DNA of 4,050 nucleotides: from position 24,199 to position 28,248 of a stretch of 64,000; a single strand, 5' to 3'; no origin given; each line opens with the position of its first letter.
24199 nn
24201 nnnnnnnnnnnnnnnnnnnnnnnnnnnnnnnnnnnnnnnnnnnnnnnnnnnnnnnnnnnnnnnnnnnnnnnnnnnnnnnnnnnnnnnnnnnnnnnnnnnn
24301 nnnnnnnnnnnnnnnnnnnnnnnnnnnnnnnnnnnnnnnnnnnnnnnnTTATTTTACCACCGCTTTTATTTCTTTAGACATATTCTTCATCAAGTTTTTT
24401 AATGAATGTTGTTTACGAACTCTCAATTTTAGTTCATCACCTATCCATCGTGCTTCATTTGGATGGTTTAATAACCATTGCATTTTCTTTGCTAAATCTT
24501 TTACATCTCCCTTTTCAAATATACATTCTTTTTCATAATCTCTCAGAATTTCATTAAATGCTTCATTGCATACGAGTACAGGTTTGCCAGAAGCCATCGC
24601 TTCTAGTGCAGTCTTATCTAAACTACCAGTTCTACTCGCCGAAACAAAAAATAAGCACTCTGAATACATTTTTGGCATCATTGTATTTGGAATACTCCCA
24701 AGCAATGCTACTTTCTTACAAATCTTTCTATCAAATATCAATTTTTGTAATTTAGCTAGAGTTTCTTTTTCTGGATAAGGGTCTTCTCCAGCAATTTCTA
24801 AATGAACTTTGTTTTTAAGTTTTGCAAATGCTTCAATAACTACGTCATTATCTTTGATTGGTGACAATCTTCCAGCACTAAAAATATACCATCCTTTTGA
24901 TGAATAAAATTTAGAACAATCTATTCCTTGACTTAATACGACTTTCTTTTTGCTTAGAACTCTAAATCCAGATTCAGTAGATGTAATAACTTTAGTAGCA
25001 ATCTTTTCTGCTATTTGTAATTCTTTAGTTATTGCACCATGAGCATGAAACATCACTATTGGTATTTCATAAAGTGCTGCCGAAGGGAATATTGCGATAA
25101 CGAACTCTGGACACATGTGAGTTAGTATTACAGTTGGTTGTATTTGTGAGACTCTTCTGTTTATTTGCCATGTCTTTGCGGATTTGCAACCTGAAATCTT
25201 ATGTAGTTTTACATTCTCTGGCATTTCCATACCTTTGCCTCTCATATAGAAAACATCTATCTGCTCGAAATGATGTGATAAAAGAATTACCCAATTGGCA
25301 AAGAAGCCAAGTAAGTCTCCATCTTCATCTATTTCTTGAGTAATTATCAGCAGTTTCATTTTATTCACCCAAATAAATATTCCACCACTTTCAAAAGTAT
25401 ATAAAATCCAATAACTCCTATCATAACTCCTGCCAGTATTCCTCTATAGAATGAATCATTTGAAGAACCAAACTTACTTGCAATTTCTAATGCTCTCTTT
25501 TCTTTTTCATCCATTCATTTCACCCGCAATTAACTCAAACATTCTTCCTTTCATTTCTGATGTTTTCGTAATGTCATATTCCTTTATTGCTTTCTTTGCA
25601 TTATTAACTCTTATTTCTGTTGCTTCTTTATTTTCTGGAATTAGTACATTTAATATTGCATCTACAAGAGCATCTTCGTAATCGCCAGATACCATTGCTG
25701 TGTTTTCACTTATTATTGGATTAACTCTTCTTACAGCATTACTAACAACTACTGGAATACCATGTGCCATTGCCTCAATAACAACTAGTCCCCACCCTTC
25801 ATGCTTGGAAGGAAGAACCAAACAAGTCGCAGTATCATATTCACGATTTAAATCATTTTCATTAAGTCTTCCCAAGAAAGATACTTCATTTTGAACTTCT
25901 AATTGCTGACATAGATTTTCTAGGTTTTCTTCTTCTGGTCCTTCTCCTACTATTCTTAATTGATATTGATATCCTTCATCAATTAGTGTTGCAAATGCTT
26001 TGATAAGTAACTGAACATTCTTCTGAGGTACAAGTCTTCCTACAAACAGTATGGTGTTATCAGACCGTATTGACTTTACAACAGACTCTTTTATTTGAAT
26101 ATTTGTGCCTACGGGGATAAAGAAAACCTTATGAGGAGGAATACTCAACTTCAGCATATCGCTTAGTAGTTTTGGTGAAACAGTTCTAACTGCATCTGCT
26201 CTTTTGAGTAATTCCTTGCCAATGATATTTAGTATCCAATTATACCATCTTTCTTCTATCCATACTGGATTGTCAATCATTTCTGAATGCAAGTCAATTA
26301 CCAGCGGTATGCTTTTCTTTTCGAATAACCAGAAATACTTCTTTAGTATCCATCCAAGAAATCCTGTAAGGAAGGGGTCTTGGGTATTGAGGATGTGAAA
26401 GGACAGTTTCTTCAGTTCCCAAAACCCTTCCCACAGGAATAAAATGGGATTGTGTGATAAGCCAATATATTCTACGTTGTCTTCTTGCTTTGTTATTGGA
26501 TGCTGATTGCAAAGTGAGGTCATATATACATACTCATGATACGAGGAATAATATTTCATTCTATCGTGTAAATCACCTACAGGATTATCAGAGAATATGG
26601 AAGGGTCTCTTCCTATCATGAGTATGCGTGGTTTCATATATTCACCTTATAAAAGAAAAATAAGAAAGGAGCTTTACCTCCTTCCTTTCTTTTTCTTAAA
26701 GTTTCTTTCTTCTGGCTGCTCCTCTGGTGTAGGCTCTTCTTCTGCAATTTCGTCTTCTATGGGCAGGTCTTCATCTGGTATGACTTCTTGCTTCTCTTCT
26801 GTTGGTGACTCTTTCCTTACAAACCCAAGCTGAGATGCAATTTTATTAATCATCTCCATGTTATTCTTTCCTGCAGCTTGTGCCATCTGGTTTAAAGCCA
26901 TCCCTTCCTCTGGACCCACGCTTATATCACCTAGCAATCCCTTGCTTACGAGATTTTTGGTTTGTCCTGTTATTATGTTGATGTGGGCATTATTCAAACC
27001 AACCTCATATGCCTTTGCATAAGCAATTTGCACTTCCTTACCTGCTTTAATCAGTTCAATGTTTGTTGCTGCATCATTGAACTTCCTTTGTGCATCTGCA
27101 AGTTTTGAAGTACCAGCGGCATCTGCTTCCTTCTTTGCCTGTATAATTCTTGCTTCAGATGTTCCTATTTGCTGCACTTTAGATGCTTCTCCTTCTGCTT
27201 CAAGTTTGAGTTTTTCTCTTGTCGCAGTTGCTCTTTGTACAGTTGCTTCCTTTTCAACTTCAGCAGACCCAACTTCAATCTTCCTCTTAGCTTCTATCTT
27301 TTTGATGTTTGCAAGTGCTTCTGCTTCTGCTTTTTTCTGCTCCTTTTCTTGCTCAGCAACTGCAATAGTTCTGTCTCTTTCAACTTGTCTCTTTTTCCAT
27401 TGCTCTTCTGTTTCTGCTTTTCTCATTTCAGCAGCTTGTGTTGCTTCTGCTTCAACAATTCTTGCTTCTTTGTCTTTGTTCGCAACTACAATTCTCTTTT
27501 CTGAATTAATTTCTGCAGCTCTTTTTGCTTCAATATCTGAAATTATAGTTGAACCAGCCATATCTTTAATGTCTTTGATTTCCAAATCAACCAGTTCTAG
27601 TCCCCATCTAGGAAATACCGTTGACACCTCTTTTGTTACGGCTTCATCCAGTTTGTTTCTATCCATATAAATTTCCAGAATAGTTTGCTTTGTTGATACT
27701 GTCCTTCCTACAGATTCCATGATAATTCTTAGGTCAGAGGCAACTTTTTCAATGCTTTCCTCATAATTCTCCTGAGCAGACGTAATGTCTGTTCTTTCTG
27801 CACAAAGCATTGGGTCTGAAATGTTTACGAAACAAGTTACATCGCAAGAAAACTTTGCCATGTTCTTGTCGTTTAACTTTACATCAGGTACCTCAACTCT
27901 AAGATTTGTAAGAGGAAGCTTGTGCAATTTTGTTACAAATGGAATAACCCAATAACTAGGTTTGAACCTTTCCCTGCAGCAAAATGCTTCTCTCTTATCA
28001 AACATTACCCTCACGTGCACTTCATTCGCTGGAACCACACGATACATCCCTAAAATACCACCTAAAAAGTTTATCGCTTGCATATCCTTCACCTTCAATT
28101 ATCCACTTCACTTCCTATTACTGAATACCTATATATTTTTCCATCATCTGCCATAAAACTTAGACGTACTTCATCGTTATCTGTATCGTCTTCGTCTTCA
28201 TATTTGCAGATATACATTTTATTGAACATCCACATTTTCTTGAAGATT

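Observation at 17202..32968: Large element-borne glycan biosynthesis and modification island, including a B12-radical-SAM enzyme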

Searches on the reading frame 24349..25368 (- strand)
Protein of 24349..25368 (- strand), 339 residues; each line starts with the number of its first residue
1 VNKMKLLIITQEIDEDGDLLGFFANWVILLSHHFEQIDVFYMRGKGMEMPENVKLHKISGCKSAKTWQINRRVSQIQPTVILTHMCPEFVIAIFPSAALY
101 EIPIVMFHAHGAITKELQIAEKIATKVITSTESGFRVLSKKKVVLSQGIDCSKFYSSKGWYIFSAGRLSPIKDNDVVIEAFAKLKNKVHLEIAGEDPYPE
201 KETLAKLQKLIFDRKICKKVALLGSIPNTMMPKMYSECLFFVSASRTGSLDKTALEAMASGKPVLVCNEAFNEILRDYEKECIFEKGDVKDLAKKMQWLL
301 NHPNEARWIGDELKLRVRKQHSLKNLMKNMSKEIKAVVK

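Call 5: search_protein_families(library=pfam, proteins=[window:24349-25368:-], max_evalue=0.01)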
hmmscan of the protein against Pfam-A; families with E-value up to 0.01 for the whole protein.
window:24349-25368:- (339 aa): 4 families
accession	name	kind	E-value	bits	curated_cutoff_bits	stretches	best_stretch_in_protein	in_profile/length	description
PF00534.26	Glycos_transf_1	-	8.7e-24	84.4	26.4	1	157-307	13-163/172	Glycosyl transferases group 1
PF13692.12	Glyco_trans_1_4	-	1.9e-22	80.5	27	1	162-301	4-141/142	Glycosyl transferases group 1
PF13524.12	Glyco_trans_1_2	-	8.9e-13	48.8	25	1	182-330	7-142/144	Glycosyl transferase-like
PF20706.3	GT4-conflict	-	0.0038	16.7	26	1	162-320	200-375/385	Family 4 Glycosyltransferase in conflict systems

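Call 12: search_protein_families(library=ncbifam, proteins=[window:24349-25368:-], max_evalue=0.001)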
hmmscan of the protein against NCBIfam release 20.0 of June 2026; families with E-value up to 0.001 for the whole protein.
window:24349-25368:- (339 aa): 22 families
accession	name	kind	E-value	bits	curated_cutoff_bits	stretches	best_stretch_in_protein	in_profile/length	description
NF041876.1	EPS_EpsE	equivalog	1.7e-22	80.2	400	1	158-323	213-382/389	exopolysaccharide biosynthesis GT4 family glycosyltransferase EpsE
TIGR03088.1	stp2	hypoth_equivalog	4.4e-13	49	409.05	1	150-329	185-365/374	TIGR03088 family PEP-CTERM/XrtA system glycosyltransferase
NF050063.1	ProtGlycPglJ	equivalog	2.8e-11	43.3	500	1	157-305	192-335/363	N-acetylgalactosamine-N,N'-diacetylbacillosaminyl-diphospho-undecaprenol 4-alpha-N-acetylgalactosaminyltransferase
TIGR03999.1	thiol_BshA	equivalog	4.3e-11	42.4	273.7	1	169-330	209-366/375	N-acetyl-alpha-D-glucosaminyl L-malate synthase BshA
NF038229.1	Glyco4_Geo_Pelo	equivalog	5.1e-10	38.9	400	1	114-335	115-334/338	GPMC system family 4 glycosyltransferase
TIGR04047.1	MSMEG_0565_glyc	hypoth_equivalog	5.3e-09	35.6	259.85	1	153-307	187-346/373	MSMEG_0565 family glycosyltransferase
NF041010.1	glycosy_Agl16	equivalog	1.1e-08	34.3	575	1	141-310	157-325/352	glycosylation protein Agl16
NF012028.0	PRK15484.1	subfamily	4.1e-08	32.7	618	1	161-269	195-309/380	lipopolysaccharide N-acetylglucosaminyltransferase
TIGR03449.1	mycothiol_MshA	equivalog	3.2e-07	29.6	462.5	1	165-311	226-378/406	D-inositol-3-phosphate glycosyltransferase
TIGR04157.1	glyco_rSAM_CFB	subfamily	4.6e-07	29.2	400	1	162-332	230-404/406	TIGR04157 family glycosyltransferase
NF046085.1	XrtY_assoc_Gly1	equivalog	6.4e-07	28.5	400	1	166-330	216-377/387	XrtY-associated glycosyltransferase XYAG1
NF053787.1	GlcN_PG_synth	equivalog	9.6e-07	28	480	1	163-338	202-360/361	N-acetylglucosaminyl phosphatidylglycerol synthase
NF047881.1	glyco_SdgB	exception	6.7e-06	25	800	1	162-334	324-493/496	serine-aspartate repeat adhesin O-glycosyltransferase SdgB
NF047684.1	TeichurnBiosyTuaC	equivalog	1.2e-05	24.5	550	1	165-338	225-390/391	teichuronic acid biosynthesis protein TuaC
TIGR04063.1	stp3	hypoth_equivalog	1.2e-05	24.4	442.05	1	205-324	257-382/397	TIGR04063 family PEP-CTERM/XrtA system glycosyltransferase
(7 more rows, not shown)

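Call 83: search_protein_families(library=padloc, proteins=[window:24349-25368:-], max_evalue=0.001)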
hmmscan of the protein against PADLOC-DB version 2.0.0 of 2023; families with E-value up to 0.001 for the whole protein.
window:24349-25368:- (339 aa): 0 families

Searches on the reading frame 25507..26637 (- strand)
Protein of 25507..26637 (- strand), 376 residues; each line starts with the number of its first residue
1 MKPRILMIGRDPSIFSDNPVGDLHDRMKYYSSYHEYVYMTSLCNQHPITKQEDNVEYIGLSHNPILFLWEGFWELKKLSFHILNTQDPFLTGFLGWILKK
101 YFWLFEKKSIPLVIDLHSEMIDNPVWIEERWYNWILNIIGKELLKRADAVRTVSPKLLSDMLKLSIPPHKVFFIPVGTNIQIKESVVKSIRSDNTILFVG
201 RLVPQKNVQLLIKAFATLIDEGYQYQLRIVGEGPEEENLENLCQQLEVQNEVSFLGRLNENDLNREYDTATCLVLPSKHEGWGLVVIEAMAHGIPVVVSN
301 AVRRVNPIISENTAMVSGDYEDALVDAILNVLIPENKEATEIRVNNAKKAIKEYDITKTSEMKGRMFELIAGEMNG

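Call 5: search_protein_families(library=pfam, proteins=[window:25507-26637:-], max_evalue=0.01)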
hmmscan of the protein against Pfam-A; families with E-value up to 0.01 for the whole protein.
window:25507-26637:- (376 aa): 5 families
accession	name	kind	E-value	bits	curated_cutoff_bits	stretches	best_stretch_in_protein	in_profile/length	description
PF00534.26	Glycos_transf_1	-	3.6e-38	131.2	26.4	1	191-348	13-170/172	Glycosyl transferases group 1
PF13692.12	Glyco_trans_1_4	-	1.3e-32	113.4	27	1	194-332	2-140/142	Glycosyl transferases group 1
PF20706.3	GT4-conflict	-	6.6e-19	68.6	26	1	141-300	141-312/385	Family 4 Glycosyltransferase in conflict systems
PF13439.12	Glyco_transf_4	-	1.5e-09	38.6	28.5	1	68-180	61-168/170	Glycosyltransferase Family 4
PF13579.12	Glyco_trans_4_4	-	6.5e-09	36.8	29.7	1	72-177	63-158/158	Glycosyl transferase 4-like domain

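Call 12: search_protein_families(library=ncbifam, proteins=[window:25507-26637:-], max_evalue=0.001)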
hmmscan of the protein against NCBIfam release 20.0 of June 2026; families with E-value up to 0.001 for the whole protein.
window:25507-26637:- (376 aa): 42 families (the best 25 are shown)
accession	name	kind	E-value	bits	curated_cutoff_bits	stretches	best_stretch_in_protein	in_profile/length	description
NF041876.1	EPS_EpsE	equivalog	8.7e-25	87.8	400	1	146-359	161-385/389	exopolysaccharide biosynthesis GT4 family glycosyltransferase EpsE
TIGR04157.1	glyco_rSAM_CFB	subfamily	3e-23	82.5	400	1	191-358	225-397/406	TIGR04157 family glycosyltransferase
TIGR03999.1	thiol_BshA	equivalog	9.7e-22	77.4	273.7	1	146-361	144-364/375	N-acetyl-alpha-D-glucosaminyl L-malate synthase BshA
NF046085.1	XrtY_assoc_Gly1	equivalog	4.2e-21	75.3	400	1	134-358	149-372/387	XrtY-associated glycosyltransferase XYAG1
NF050056.1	ProtGlycPglH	equivalog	6e-21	74.9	600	1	185-361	171-344/354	GalNAc-alpha-(1->4)-GalNAc-alpha-(1->3)-diNAcBac-PP-undecaprenol alpha-1,4-N-acetyl-D-galactosaminyltransferase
NF047880.1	glyco_SdgA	exception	8.1e-21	74.1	800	1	107-359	236-479/488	serine-aspartate repeat adhesin O-glycosyltransferase SdgA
NF007396.0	PRK09922.1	equivalog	1.6e-20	73.3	385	1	144-313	133-303/361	lipopolysaccharide 1,6-galactosyltransferase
NF041010.1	glycosy_Agl16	equivalog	1.9e-20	73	575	1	109-350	104-332/352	glycosylation protein Agl16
TIGR03088.1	stp2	hypoth_equivalog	2.7e-18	66.2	409.05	1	192-358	193-361/374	TIGR03088 family PEP-CTERM/XrtA system glycosyltransferase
NF047684.1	TeichurnBiosyTuaC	equivalog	3.1e-18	65.9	550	1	142-362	160-381/391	teichuronic acid biosynthesis protein TuaC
NF038295.1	EPS_HpsP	equivalog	3.9e-18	65.6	550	1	191-354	205-371/388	hormogonium polysaccharide biosynthesis glycosyltransferase HpsP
NF047881.1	glyco_SdgB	exception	6.2e-18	64.7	800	1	107-333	236-461/496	serine-aspartate repeat adhesin O-glycosyltransferase SdgB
NF050063.1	ProtGlycPglJ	equivalog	8.9e-18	64.6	500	1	181-361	181-357/363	N-acetylgalactosamine-N,N'-diacetylbacillosaminyl-diphospho-undecaprenol 4-alpha-N-acetylgalactosaminyltransferase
TIGR03449.1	mycothiol_MshA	equivalog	1e-17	64.2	462.5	1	192-349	219-383/406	D-inositol-3-phosphate glycosyltransferase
TIGR04063.1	stp3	hypoth_equivalog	1.2e-17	64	442.05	1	139-347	150-372/397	TIGR04063 family PEP-CTERM/XrtA system glycosyltransferase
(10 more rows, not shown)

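Call 83: search_protein_families(library=padloc, proteins=[window:25507-26637:-], max_evalue=0.001)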
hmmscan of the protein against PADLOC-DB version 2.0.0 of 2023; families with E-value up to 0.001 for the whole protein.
window:25507-26637:- (376 aa): 0 families

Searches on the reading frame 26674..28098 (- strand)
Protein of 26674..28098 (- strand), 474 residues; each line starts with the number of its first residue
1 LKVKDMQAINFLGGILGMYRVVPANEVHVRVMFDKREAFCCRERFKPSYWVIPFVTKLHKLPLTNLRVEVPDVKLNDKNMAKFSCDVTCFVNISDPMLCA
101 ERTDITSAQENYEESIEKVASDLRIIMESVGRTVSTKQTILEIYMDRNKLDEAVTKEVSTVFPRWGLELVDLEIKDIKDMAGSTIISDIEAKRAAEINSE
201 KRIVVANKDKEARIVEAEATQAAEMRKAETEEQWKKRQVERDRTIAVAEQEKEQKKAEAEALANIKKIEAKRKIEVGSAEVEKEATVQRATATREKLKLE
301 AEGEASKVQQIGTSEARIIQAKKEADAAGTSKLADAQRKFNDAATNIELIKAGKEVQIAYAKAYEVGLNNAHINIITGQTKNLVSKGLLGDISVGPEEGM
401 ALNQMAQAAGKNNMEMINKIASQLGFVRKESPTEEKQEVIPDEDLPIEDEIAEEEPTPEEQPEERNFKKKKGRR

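Call 5: search_protein_families(library=pfam, proteins=[window:26674-28098:-], max_evalue=0.01)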
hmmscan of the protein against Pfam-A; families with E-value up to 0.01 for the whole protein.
window:26674-28098:- (474 aa): 1 family
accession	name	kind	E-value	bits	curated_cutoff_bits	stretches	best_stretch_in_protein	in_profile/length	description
PF01145.31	Band_7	-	3e-12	47.4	23.6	1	21-209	2-175/176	SPFH domain / Band 7 family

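Call 64: search_protein_families(library=ncbifam, proteins=[window:26674-28098:-], max_evalue=0.001)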
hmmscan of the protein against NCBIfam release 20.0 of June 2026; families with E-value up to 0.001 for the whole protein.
window:26674-28098:- (474 aa): 1 family
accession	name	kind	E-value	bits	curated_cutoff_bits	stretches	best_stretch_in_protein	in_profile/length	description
NF058507.1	FlotScfldFlot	equivalog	9.2e-19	67.8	700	2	50-261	60-263/477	flotillin lipid rafts scaffold protein FloT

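Call 83: search_protein_families(library=padloc, proteins=[window:26674-28098:-], max_evalue=0.001)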
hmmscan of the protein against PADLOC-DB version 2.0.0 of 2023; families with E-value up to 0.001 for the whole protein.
window:26674-28098:- (474 aa): 0 families
